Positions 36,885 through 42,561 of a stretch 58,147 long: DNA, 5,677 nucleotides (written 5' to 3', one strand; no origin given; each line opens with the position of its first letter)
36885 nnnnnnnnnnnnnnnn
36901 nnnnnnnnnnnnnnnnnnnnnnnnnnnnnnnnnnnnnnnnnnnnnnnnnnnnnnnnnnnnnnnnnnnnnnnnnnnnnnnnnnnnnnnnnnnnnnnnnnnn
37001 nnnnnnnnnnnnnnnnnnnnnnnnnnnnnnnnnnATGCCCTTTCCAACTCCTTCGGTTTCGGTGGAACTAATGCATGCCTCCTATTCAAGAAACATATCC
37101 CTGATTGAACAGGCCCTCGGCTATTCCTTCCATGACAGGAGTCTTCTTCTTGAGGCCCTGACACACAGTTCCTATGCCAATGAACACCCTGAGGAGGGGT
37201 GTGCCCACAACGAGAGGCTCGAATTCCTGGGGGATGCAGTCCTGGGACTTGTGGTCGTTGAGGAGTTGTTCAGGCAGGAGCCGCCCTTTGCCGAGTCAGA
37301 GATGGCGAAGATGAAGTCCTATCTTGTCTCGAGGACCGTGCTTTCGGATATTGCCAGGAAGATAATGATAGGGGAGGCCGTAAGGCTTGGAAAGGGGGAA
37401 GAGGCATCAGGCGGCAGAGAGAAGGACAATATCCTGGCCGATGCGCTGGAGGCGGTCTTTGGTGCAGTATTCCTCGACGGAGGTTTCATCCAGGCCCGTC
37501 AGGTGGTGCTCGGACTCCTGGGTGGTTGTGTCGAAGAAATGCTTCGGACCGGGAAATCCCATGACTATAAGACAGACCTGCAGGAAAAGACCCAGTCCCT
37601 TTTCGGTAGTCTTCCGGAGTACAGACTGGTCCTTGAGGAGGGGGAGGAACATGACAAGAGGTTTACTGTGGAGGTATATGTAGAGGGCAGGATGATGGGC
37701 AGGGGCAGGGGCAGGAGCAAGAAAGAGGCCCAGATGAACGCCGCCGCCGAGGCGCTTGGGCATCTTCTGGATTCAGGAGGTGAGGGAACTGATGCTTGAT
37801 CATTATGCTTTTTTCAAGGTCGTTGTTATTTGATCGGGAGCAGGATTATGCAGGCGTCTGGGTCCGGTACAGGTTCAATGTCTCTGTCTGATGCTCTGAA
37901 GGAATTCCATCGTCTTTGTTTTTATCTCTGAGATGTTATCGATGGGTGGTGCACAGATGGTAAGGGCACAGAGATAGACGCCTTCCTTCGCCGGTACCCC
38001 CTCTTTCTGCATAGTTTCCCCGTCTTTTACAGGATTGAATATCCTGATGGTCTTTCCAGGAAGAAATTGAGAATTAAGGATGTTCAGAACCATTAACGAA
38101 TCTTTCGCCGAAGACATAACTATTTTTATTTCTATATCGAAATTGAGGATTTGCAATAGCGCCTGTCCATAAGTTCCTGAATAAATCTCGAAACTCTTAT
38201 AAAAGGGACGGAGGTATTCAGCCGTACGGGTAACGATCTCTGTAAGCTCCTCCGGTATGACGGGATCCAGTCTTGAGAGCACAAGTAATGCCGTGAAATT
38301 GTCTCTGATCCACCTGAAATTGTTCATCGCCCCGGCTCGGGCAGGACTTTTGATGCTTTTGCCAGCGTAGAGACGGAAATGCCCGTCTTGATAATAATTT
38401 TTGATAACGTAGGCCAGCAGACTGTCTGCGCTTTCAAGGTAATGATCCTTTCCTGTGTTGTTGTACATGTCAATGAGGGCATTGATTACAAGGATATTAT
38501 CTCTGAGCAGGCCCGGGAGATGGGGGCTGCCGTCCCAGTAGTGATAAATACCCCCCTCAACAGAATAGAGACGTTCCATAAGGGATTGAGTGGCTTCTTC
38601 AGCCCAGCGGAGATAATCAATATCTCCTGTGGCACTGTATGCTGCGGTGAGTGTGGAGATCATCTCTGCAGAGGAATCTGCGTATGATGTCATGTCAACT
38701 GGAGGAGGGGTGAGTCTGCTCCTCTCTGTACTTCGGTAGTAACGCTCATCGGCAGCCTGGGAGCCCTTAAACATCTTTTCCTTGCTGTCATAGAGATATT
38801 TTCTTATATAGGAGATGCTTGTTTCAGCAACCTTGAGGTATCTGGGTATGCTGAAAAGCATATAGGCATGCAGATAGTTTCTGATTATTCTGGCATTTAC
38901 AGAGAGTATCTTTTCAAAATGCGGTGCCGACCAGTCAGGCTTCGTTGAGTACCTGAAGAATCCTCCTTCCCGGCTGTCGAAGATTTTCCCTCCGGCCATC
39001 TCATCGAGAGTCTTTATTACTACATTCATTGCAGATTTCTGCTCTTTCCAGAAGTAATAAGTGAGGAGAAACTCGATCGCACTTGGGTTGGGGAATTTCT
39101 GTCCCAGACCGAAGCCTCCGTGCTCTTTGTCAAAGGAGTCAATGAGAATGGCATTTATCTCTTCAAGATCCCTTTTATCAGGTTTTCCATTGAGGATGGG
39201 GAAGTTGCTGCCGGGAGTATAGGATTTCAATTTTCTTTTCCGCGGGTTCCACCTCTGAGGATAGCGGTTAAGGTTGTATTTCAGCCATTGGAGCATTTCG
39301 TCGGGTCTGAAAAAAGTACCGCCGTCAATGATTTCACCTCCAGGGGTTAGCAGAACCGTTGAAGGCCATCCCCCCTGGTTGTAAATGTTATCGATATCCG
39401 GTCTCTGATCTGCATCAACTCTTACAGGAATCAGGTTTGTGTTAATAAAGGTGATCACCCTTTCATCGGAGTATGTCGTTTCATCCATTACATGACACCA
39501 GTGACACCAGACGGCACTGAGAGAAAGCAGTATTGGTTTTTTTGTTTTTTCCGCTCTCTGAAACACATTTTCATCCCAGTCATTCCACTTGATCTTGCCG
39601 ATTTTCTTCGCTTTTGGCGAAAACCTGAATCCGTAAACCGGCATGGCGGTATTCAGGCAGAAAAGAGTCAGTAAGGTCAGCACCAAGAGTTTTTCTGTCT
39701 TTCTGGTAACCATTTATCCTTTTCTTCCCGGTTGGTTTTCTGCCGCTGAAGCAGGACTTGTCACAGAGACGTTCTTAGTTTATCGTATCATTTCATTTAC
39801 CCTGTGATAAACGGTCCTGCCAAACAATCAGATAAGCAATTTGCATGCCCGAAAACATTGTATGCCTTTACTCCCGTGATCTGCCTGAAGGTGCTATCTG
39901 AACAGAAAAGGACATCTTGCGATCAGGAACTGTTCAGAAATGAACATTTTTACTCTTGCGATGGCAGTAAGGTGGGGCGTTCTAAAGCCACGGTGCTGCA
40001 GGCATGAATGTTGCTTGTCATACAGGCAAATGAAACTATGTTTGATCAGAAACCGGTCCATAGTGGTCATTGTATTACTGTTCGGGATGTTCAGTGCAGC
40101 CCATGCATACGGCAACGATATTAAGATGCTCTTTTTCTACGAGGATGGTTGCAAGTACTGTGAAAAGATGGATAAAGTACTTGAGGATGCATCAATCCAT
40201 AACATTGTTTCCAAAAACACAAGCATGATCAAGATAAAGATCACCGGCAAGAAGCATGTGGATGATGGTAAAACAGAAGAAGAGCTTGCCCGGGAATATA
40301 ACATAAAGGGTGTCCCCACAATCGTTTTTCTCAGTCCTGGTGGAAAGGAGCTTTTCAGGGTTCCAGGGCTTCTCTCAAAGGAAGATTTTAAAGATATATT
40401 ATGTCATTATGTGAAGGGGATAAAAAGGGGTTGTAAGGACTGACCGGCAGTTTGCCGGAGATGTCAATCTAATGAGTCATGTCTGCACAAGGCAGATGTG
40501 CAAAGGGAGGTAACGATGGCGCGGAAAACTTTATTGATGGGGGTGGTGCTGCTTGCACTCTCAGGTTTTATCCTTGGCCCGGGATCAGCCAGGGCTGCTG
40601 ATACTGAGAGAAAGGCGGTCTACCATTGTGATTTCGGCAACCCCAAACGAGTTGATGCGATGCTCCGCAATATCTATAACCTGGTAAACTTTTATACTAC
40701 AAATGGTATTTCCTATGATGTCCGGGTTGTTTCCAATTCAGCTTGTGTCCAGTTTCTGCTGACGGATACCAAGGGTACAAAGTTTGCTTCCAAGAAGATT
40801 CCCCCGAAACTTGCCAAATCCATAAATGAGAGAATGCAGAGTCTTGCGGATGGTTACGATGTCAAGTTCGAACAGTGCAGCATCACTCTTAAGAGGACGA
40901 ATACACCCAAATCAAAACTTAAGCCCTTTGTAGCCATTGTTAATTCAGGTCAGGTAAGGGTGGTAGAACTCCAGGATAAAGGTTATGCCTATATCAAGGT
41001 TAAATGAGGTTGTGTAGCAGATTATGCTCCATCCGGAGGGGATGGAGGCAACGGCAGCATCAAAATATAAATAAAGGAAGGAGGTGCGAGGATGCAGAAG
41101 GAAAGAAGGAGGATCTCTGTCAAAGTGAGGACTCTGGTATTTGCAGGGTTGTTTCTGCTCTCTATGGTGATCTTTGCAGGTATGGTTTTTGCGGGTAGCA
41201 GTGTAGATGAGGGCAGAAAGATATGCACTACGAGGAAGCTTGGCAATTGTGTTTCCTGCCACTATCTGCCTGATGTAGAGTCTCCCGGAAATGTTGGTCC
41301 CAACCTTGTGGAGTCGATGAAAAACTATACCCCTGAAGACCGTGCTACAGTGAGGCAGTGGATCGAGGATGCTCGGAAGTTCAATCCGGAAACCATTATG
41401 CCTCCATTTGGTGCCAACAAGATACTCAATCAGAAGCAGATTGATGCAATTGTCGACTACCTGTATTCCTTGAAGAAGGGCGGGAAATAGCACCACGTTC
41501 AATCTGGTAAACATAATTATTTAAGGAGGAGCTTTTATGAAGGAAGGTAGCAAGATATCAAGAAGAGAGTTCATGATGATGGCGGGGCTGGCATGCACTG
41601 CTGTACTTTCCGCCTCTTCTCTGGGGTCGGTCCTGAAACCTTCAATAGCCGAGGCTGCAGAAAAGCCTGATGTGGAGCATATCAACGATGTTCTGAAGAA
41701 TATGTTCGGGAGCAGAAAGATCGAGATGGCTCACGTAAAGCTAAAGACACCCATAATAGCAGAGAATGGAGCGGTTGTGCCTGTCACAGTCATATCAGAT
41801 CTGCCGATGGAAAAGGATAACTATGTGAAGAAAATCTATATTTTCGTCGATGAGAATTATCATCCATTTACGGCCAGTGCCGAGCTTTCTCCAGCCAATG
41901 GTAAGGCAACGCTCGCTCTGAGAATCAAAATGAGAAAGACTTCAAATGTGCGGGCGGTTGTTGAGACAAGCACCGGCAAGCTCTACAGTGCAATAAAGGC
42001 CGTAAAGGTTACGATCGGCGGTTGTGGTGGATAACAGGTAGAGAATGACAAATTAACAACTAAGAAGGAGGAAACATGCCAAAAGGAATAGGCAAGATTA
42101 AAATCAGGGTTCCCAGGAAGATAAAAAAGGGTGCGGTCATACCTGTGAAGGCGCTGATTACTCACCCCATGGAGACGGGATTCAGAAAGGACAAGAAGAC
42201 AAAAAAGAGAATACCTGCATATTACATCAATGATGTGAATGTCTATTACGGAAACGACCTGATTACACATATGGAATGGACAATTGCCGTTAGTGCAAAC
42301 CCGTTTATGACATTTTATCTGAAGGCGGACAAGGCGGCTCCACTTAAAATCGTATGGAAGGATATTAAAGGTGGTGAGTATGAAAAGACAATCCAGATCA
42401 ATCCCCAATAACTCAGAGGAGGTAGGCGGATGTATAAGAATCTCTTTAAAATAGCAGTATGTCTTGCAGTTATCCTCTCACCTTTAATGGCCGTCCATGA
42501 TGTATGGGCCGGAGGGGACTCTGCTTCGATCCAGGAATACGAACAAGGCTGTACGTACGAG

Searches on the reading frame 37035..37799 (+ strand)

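Call 40: search_protein_families(library=pfam, proteins=[window:37035-37799:+], max_evalue=0.001)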
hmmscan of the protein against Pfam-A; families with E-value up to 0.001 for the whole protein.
window:37035-37799:+ (254 aa): 4 families
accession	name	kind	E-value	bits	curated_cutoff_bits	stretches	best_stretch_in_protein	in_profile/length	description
PF14622.11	Ribonucleas_3_3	-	2.2e-38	131.8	35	1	34-159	1-121/128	Ribonuclease-III-like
PF00636.31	Ribonuclease_3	-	9e-22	78.2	27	1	60-150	1-102/102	Ribonuclease III domain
PF00035.32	dsrm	-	9.8e-15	55.3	23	1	178-241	1-63/66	Double-stranded RNA binding motif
PF22935.1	RM44_endonuclase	-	2.8e-05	24.7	27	1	28-144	13-138/139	Large ribosomal subunit protein mL44, endonuclease domain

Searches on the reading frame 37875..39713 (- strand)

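Call 3: search_protein_families(library=pfam, proteins=[window:37875-39713:-], max_evalue=0.01)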
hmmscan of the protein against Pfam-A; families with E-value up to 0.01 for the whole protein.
window:37875-39713:- (612 aa): 9 families
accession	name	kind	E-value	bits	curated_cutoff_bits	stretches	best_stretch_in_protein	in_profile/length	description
PF03190.21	Thioredox_DsbH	-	2.8e-32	112.4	27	1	40-156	19-145/163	Protein of unknown function, DUF255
PF13899.12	Thioredoxin_7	-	1.1e-11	45.2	27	1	44-124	3-83/83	Thioredoxin-like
PF06662.19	C5-epim_C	-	5e-08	33.1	23.3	1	348-395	31-76/188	D-glucuronyl C5-epimerase C-terminus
PF07470.19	Glyco_hydro_88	-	2.1e-05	24.1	26.6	1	353-446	36-118/352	Glycosyl Hydrolase Family 88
PF07221.17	GlcNAc_2-epim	-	0.00014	21.7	23.4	1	251-448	2-184/347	N-acylglucosamine 2-epimerase (GlcNAc 2-epimerase)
PF13098.12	Thioredoxin_2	-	0.0032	18.2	27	1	54-130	1-89/104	Thioredoxin-like domain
PF00085.26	Thioredoxin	-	0.0039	17.6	23.5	1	51-129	11-86/103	Thioredoxin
PF03663.20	Glyco_hydro_76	-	0.0074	16.3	25.9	0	332-468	73-217/366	Glycosyl hydrolase family 76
PF06917.19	Pectate_lyase_2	-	0.0097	15.1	26.6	0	406-446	405-445/491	Periplasmic pectate lyase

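Call 4: search_protein_families(library=ncbifam, proteins=[window:37875-39713:-], max_evalue=0.01)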
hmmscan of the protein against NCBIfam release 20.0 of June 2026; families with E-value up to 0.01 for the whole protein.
window:37875-39713:- (612 aa): 5 families
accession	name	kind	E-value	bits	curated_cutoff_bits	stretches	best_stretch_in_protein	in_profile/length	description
NF045694.1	seleno_TsoB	exception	1.3e-11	43.3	805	1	27-106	443-522/572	rhodanese/DsbD fusion-like selenoprotein TsoB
NF043050.1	DisulfRedDsbH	equivalog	3e-07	30.7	190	1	10-108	4-110/166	disulfide reductase DsbH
NF001419.0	PRK00293.1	subfamily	0.00021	20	330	1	41-104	460-524/574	protein-disulfide reductase DsbD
TIGR03897.1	lanti_2_LanM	subfamily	0.00067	17.5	304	1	346-440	696-791/932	type 2 lanthipeptide synthetase LanM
NF041848.1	celb_epim_EpiA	equivalog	0.0027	16.9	800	1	244-312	32-100/405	cellobiose 2-epimerase EpiA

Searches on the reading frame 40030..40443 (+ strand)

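Call 40: search_protein_families(library=pfam, proteins=[window:40030-40443:+], max_evalue=0.001)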
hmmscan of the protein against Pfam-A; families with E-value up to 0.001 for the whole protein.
window:40030-40443:+ (137 aa): 5 families
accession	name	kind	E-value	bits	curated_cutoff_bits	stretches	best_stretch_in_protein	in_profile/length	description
PF13098.12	Thioredoxin_2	-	5.4e-18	65.7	27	1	31-124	7-104/104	Thioredoxin-like domain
PF13728.12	TraF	-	1.6e-06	28.5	23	1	33-111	133-209/224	F plasmid transfer operon protein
PF00085.26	Thioredoxin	-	7.8e-06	26.3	23.5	1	30-123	19-100/103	Thioredoxin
PF13899.12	Thioredoxin_7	-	2.3e-05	24.9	27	1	33-103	21-83/83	Thioredoxin-like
PF13905.12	Thioredoxin_8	-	0.00018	22.2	27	0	33-106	5-93/94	Thioredoxin-like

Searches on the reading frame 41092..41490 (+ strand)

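Call 40: search_protein_families(library=pfam, proteins=[window:41092-41490:+], max_evalue=0.001)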
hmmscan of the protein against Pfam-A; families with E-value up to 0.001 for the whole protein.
window:41092-41490:+ (132 aa): 2 families
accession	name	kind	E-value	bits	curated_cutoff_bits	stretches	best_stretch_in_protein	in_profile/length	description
PF13442.11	Cytochrome_CBB3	-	4.5e-08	33.7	27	1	39-124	4-68/68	Cytochrome C oxidase, cbb3-type, subunit III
PF00034.26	Cytochrom_C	-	1.1e-07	33.5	21.3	1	39-128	2-90/90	Cytochrome c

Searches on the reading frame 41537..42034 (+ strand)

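Call 40: search_protein_families(library=pfam, proteins=[window:41537-42034:+], max_evalue=0.001)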
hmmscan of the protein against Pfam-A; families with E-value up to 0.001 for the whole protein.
window:41537-42034:+ (165 aa): 1 family
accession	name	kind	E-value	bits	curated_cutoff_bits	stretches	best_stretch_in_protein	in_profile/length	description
PF13501.12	SoxY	-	1e-37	129.2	28.4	1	54-163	2-112/112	Sulfur oxidation protein SoxY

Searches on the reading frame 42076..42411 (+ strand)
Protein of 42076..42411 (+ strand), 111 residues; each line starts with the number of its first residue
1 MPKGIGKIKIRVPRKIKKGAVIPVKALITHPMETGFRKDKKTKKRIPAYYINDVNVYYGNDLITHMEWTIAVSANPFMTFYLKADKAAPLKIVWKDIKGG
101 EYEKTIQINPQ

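Call 40: search_protein_families(library=pfam, proteins=[window:42076-42411:+], max_evalue=0.001)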
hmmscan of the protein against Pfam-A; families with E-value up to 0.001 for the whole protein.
window:42076-42411:+ (111 aa): 1 family
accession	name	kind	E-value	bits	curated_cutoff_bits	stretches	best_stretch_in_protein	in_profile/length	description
PF08770.17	SoxZ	-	1e-30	105.7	25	1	10-106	1-97/98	Sulphur oxidation protein SoxZ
